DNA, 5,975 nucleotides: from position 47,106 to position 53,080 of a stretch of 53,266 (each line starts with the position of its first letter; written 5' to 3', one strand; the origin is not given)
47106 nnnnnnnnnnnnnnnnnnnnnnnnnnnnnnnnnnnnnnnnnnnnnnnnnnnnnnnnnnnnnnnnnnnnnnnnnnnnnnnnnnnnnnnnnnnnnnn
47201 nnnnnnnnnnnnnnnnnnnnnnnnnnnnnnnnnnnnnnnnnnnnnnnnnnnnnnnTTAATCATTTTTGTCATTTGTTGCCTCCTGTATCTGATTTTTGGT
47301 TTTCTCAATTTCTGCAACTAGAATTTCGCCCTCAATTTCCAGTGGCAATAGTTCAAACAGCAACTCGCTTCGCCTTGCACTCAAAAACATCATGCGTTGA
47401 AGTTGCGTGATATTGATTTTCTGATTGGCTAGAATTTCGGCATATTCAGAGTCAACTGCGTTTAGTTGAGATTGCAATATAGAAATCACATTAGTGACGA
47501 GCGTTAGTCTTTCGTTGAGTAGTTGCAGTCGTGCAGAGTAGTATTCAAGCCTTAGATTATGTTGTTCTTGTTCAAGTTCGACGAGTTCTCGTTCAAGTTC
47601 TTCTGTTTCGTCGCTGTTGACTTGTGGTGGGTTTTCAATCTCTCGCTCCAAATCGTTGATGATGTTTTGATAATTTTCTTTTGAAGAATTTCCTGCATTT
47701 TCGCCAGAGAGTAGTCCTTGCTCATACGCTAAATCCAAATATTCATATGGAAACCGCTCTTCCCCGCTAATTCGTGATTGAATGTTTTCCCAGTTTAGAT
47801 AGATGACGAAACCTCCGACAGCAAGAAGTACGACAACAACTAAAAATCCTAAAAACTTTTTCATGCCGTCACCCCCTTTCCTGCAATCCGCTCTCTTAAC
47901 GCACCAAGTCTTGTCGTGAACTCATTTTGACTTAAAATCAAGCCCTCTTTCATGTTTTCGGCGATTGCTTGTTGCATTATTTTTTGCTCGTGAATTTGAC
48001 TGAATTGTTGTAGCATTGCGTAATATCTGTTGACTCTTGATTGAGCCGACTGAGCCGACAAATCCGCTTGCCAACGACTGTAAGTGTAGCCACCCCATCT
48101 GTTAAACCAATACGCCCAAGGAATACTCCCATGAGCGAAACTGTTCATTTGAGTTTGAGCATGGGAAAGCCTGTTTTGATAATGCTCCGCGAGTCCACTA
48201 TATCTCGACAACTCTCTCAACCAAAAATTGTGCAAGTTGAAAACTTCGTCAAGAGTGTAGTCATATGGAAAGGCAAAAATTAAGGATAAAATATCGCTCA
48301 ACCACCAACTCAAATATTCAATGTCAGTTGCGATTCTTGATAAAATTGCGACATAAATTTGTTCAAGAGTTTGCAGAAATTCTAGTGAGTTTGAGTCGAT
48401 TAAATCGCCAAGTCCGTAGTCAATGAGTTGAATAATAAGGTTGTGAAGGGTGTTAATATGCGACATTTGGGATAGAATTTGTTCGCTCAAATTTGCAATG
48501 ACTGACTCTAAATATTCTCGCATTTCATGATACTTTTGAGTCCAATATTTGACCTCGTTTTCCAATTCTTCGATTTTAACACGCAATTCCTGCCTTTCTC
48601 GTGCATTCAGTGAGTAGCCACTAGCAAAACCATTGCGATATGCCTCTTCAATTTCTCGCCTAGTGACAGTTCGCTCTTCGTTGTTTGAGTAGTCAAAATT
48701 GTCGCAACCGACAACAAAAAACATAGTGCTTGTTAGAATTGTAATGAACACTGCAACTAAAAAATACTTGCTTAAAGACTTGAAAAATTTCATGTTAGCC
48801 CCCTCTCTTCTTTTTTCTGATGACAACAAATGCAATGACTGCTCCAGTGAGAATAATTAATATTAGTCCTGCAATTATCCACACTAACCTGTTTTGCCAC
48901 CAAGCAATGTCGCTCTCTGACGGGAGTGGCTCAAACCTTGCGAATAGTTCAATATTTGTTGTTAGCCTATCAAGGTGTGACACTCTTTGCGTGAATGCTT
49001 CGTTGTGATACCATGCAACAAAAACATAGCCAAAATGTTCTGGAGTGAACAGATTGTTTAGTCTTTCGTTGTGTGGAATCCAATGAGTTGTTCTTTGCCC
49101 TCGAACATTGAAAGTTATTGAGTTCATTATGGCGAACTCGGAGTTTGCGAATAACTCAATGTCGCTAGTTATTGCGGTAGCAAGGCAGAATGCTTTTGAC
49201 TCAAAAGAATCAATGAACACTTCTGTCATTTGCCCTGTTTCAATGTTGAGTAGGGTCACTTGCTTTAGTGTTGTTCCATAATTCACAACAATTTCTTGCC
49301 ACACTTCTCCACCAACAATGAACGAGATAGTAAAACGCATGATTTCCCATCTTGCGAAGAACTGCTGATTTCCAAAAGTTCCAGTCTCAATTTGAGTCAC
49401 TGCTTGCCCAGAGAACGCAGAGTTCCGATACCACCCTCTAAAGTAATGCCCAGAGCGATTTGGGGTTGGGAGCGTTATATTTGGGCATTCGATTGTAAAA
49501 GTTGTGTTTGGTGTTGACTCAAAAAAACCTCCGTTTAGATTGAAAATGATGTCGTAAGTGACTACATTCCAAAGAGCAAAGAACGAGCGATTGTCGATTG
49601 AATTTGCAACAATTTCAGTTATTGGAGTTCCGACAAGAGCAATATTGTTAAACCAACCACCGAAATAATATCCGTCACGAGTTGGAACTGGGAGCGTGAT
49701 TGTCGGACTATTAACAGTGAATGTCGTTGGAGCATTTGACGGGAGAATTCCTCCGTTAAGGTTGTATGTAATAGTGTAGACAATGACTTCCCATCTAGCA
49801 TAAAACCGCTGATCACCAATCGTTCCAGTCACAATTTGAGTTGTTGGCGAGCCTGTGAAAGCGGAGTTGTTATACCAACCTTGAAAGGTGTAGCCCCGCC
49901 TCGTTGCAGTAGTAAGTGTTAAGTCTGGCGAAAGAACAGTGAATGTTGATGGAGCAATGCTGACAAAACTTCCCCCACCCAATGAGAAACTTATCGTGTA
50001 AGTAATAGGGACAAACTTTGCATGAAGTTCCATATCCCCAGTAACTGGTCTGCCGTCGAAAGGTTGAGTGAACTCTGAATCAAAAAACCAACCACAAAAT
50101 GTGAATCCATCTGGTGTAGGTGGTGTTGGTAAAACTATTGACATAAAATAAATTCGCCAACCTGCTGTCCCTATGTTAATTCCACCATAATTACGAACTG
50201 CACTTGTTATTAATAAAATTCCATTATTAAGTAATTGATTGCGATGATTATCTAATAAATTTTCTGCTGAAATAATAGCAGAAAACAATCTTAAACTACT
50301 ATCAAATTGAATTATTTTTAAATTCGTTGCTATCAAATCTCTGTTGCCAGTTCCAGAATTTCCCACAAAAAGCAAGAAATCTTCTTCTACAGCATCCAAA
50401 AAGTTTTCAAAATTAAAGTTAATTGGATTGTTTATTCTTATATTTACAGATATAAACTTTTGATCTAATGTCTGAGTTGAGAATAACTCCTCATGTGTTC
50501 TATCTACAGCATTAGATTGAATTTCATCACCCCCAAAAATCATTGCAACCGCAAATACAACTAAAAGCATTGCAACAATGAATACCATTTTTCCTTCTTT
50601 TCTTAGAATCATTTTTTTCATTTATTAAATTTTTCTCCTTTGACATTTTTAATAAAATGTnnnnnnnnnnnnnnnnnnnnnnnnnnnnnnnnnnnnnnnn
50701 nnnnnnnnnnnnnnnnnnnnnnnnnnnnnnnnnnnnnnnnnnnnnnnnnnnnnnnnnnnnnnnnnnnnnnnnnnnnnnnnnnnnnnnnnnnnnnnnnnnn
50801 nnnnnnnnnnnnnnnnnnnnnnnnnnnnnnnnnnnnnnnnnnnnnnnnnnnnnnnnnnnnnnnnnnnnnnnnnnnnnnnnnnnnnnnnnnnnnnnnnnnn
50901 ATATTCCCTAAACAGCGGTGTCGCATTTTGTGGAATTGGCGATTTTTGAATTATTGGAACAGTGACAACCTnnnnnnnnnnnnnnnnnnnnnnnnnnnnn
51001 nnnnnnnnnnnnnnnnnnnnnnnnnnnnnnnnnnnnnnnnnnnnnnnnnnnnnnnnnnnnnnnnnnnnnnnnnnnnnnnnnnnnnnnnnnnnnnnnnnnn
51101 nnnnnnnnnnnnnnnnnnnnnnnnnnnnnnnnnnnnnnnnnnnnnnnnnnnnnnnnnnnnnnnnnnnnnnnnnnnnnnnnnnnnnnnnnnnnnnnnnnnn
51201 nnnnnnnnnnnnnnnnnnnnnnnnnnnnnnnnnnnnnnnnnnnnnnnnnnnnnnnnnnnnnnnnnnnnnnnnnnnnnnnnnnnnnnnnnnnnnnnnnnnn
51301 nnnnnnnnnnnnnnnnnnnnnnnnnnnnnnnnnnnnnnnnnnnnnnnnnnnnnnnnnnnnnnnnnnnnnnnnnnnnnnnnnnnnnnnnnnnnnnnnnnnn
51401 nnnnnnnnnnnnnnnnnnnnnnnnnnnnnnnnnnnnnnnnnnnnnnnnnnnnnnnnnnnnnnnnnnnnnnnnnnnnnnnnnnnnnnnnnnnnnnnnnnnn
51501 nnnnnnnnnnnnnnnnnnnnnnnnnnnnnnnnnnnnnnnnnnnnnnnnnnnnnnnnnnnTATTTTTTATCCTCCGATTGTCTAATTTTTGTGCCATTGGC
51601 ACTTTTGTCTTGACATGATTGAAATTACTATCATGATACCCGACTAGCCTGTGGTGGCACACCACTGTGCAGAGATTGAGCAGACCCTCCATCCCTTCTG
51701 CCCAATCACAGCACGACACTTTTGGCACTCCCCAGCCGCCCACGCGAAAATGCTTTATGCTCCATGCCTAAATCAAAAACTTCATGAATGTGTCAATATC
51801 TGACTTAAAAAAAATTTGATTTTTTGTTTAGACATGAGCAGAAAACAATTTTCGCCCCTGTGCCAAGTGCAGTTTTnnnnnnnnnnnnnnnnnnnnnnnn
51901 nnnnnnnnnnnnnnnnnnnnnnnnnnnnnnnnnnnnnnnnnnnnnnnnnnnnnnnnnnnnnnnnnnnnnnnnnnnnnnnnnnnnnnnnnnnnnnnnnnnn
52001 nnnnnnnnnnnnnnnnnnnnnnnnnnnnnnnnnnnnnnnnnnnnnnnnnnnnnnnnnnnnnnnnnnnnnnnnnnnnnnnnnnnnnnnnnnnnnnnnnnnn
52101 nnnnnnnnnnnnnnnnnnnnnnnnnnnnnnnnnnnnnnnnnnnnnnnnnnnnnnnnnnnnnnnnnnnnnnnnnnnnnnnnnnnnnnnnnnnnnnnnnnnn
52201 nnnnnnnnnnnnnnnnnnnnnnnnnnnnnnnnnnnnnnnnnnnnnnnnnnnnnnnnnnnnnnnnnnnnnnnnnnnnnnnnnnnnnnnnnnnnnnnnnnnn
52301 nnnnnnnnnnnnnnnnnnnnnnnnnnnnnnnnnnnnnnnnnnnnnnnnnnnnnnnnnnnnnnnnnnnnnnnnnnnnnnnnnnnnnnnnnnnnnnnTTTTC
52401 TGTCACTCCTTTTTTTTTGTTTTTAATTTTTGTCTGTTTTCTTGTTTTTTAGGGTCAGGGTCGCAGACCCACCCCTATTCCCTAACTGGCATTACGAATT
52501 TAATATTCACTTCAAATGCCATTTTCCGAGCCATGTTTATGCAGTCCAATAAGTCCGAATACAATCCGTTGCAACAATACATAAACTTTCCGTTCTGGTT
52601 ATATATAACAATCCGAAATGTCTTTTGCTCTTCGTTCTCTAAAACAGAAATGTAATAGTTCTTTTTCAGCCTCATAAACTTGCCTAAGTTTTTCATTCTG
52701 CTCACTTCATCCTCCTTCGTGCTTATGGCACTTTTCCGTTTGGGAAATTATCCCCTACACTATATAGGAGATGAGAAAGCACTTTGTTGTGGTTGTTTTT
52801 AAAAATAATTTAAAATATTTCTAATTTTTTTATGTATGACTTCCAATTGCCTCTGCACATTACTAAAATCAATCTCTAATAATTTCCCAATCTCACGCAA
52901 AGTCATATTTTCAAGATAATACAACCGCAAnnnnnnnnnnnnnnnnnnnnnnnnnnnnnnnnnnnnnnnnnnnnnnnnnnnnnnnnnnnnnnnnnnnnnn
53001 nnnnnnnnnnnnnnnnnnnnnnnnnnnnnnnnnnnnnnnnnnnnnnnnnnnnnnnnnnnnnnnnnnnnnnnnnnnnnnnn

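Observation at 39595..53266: Integrated element combining a CRESS-like HUH+SF3 Rep, a Zot/pI-like ATPase and a tyrosine integrase: an inovirus-like prophage of unusual composition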

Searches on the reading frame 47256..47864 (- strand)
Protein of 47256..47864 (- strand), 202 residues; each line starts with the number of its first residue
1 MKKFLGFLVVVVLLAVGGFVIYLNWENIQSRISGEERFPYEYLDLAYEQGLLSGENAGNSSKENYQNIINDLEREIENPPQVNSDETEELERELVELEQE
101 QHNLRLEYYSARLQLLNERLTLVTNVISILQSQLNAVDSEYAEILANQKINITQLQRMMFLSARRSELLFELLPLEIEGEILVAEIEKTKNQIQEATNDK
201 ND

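Call 3: search_protein_families(library=pfam, proteins=[window:47256-47864:-], max_evalue=0.01)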
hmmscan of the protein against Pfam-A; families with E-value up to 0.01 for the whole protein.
window:47256-47864:- (202 aa): 0 families

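Call 5: search_protein_families(library=phrogs, proteins=[window:47256-47864:-], max_evalue=0.001)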
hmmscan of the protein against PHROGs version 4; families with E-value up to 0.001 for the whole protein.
window:47256-47864:- (202 aa): 0 families
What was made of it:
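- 47256..47864 (-): 202-aa protein with an N-terminal TM segment followed by a coiled coil. No family match (calls 3, 5).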

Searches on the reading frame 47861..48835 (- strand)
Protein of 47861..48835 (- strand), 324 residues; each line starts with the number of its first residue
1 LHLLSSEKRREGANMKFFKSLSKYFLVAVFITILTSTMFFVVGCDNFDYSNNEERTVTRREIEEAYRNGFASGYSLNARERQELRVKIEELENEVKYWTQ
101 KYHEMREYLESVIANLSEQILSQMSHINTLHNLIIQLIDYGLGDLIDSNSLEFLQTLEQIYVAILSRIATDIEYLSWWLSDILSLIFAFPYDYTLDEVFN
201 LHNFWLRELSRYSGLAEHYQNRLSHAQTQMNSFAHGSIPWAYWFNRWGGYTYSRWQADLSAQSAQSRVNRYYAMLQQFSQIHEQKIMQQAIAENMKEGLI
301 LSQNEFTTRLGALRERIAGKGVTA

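Call 3: search_protein_families(library=pfam, proteins=[window:47861-48835:-], max_evalue=0.01)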
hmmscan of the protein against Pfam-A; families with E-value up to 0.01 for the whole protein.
window:47861-48835:- (324 aa): 1 family
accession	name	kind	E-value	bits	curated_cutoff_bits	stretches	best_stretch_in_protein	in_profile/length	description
PF20733.2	LRIM1_dimer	-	0.0082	16.5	35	1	75-130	56-111/187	Dimerization domain in LRIM1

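Call 5: search_protein_families(library=phrogs, proteins=[window:47861-48835:-], max_evalue=0.001)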
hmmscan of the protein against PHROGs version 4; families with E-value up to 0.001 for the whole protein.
window:47861-48835:- (324 aa): 0 families

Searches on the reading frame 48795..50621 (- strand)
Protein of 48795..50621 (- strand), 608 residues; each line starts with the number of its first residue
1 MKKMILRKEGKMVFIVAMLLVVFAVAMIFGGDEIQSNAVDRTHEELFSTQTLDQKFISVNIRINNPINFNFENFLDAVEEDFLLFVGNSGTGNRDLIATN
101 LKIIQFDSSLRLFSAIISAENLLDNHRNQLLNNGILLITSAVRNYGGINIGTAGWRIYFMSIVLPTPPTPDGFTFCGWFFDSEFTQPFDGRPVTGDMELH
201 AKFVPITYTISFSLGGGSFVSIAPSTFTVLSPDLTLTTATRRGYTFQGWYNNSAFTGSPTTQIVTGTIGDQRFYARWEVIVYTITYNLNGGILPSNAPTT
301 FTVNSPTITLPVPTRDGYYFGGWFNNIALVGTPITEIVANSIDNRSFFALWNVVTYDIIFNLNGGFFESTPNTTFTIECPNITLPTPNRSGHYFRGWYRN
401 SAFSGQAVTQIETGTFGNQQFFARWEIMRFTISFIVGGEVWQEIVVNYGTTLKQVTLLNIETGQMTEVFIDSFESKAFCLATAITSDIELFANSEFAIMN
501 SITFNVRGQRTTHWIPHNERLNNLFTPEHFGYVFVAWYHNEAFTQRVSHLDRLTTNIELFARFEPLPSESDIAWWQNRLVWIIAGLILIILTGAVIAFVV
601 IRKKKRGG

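Call 3: search_protein_families(library=pfam, proteins=[window:48795-50621:-], max_evalue=0.01)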
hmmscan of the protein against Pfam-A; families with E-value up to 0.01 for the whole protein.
window:48795-50621:- (608 aa): 1 family
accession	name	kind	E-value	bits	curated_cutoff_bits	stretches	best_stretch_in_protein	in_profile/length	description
PF09479.16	Flg_new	-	6.2e-48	161.2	27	5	282-337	1-51/65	Listeria-Bacteroides repeat domain (List_Bact_rpt)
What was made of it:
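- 48795..50621 (-): 608-aa surface protein with a signal peptide, five Flg_new (Listeria-Bacteroides) repeats and a C-terminal anchor. A conserved component of this lineage. PF09479 E 6e-48 (call 3).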

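Call 5: search_protein_families(library=phrogs, proteins=[window:48795-50621:-], max_evalue=0.001)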
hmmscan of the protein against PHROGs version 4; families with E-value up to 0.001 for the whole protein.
window:48795-50621:- (608 aa): 0 families

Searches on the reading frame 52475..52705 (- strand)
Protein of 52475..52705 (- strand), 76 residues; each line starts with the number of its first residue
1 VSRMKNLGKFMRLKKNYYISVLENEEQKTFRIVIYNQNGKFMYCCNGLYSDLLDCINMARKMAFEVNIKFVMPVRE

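Call 6: search_protein_families(library=pfam, proteins=[window:52475-52705:-], max_evalue=0.01)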
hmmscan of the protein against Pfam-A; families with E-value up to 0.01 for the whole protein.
window:52475-52705:- (76 aa): 0 families

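Call 16: find_encoding_contigs(protein=window:52475-52705:-, flank=10000, max_places=10)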
Protein window:52475-52705:- (76 aa): no gene with exactly this product is on record in the collection.
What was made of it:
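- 52475..52705 (-): 76-aa ORF. It is uncertain whether this is a gene. Not on record as a called gene product (call 16).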

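Call 108: search_protein_families(library=phrogs, proteins=[window:52475-52705:-], max_evalue=0.01)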
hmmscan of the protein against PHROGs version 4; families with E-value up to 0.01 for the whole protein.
window:52475-52705:- (76 aa): 0 families

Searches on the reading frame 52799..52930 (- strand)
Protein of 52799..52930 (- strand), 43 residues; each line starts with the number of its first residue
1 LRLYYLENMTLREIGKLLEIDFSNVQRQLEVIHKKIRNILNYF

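Call 6: search_protein_families(library=pfam, proteins=[window:52799-52930:-], max_evalue=0.01)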
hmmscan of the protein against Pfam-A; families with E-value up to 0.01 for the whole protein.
window:52799-52930:- (43 aa): 2 families
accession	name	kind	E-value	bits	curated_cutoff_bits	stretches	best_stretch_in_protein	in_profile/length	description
PF04545.22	Sigma70_r4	-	0.00067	19.6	24.1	1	2-37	14-49/50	Sigma-70, region 4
PF08281.18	Sigma70_r4_2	-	0.0014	18.7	25.7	1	2-29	20-47/54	Sigma-70, region 4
